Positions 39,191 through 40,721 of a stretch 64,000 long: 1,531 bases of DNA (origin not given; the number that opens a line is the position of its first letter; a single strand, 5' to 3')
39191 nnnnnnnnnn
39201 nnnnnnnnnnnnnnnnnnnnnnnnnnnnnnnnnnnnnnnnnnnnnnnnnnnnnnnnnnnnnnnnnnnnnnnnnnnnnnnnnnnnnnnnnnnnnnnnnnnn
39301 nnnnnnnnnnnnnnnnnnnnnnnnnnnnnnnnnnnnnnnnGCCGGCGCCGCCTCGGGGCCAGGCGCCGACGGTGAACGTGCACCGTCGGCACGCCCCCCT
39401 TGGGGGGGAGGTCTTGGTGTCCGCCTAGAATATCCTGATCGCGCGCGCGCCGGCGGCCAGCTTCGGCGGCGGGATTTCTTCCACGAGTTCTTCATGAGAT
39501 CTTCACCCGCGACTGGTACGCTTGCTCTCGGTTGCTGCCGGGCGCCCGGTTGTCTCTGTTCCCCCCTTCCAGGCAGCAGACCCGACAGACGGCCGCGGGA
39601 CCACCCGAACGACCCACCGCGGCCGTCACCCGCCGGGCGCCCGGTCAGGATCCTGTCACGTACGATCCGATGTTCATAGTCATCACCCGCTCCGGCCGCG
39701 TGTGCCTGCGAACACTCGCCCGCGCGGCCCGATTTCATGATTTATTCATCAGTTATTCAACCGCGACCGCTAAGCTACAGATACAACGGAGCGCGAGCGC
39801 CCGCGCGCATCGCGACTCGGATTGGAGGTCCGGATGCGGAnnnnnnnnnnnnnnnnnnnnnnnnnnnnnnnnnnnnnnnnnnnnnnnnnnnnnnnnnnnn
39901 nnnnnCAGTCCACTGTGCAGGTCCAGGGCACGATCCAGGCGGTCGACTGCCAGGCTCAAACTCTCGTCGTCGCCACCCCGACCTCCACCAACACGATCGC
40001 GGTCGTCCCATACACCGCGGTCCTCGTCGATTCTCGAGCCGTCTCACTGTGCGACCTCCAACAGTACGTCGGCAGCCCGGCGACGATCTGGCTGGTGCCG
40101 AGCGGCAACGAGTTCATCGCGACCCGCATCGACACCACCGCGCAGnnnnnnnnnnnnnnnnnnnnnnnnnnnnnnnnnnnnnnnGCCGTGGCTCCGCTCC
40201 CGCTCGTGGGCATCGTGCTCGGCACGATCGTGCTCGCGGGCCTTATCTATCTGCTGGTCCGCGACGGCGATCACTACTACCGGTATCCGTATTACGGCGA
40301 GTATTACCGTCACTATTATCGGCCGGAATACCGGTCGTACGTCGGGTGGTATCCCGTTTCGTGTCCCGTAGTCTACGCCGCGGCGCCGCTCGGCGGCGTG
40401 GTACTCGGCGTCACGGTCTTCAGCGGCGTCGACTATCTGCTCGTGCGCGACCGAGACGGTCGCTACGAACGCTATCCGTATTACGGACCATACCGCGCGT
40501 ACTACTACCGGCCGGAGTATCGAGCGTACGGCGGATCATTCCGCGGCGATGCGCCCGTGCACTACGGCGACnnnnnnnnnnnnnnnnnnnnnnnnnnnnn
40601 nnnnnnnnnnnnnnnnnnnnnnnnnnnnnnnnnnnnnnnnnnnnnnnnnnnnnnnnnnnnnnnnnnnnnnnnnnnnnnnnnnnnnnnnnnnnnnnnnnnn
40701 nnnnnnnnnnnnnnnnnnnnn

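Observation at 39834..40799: Secreted tandem-repeat Tyr/Arg/Pro-rich membrane protein with a Q/Y/P-rich prion-like tail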

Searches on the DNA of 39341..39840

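Call 77: search_rna_families(source=window, start=39341, end=39840, threshold=evalue, max_evalue=1)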
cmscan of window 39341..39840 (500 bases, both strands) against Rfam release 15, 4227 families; matches with E-value up to 1: 1.
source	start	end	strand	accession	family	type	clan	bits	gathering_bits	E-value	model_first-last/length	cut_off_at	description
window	39365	39445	-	RF02813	PA5194_thermometer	Cis-reg; thermoregulator;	-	16.7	60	0.71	1-105/105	no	Pseudomonas PA5194 thermometer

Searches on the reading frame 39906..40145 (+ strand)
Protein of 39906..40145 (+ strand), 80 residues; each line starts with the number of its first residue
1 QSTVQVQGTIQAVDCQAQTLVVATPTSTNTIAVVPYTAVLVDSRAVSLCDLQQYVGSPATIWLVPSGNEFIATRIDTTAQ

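Call 69: find_homologous_proteins(query=A7, max_evalue=0.001)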
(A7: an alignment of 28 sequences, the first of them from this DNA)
Query A7 (28 sequences) (80 aa, profile of the alignment): 11 proteins with E <= 0.001 among 336 candidates.
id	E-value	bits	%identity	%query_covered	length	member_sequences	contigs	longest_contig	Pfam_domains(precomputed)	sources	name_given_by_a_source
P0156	1.1e-32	130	52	99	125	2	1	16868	-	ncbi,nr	ncbi:MAG TPA: hypothetical protein VJT32_16505, partial [bacterium]|nr:hypothetical protein [bacteri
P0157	6.0e-30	121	80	100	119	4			-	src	-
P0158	1.5e-27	113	43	99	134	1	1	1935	-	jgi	jgi:hypothetical protein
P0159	5.4e-27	111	46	95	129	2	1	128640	-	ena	-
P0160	2.7e-26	109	71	100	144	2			-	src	-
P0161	5.1e-24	102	61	78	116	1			-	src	-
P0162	1.2e-22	98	46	88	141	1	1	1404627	-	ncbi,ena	-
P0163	1.9e-18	84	43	76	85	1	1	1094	-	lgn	-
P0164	3.0e-18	83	44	95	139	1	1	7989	-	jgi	jgi:hypothetical protein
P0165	4.8e-17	80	53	54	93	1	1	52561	-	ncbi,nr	ncbi:MAG TPA: hypothetical protein VGZ23_07325 [bacterium]|nr:hypothetical protein [bacterium]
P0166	4.8e-8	51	68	39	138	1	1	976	-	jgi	jgi:hypothetical protein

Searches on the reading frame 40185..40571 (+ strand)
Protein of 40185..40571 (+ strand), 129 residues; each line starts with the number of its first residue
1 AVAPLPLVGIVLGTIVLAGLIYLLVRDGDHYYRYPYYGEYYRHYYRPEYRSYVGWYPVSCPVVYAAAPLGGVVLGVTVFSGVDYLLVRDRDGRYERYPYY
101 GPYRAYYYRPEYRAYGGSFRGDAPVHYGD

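Call 54: search_protein_representatives(alignment_id=A6)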
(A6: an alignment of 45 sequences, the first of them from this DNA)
Query: 45 sequences, 129 profile positions. Proteins with E-value up to 0.001 (for the whole library): 45; up to 1e-10: 30; up to 1e-30: 21. The best 45 are listed.
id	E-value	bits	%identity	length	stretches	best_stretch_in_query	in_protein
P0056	1.1e-55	203.4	-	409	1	2-129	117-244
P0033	1.2e-54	200.1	-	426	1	2-129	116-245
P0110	1.2e-53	196.9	-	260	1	2-129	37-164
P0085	1.8e-51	189.8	-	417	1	2-129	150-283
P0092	3.5e-51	188.9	-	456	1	2-129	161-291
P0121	4.3e-50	185.4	-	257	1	2-129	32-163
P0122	4.4e-49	182.1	-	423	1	3-129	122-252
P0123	1.0e-48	180.9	-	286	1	2-129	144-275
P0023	5.5e-48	178.5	-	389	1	2-129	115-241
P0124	3.5e-46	172.7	-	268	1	2-129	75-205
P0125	2.4e-45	170.0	-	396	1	2-129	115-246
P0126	3.7e-45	169.4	-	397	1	3-128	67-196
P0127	1.1e-44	167.9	-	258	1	12-129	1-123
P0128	5.1e-44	165.7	-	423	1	2-119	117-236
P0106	3.1e-43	163.2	-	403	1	2-129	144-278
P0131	2.7e-38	147.2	-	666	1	2-128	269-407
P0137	1.6e-15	73.5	-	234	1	5-57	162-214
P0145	8.3e-09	51.9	-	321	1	8-59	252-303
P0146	2.8e-08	50.2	-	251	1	6-61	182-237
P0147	4.4e-07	46.3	-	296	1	6-58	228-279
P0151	1.3e-05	41.5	-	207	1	59-119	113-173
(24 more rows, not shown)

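Call 80: search_protein_families(library=pfam, proteins=[P0131, P0146, P0147, P0137, P0145, P0151], max_evalue=0.01)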
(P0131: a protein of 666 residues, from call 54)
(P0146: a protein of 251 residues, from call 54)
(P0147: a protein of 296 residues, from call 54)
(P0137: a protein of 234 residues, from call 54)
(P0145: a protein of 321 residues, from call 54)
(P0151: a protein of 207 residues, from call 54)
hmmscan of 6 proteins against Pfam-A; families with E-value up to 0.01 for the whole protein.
P0131 (666 aa): 1 family
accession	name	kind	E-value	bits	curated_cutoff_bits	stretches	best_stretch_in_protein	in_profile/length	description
PF07833.16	Cu_amine_oxidN1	-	5.8e-36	123.2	24.2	1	56-162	2-108/108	Copper amine oxidase N-terminal domain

P0146 (251 aa): 1 family
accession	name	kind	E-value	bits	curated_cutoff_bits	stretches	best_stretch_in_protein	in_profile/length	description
PF11356.14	T2SSC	-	0.00046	20.5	27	1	43-112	68-139/141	Type II secretion system protein C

P0147 (296 aa): 0 families

P0137 (234 aa): 0 families

P0145 (321 aa): 0 families

P0151 (207 aa): 0 families
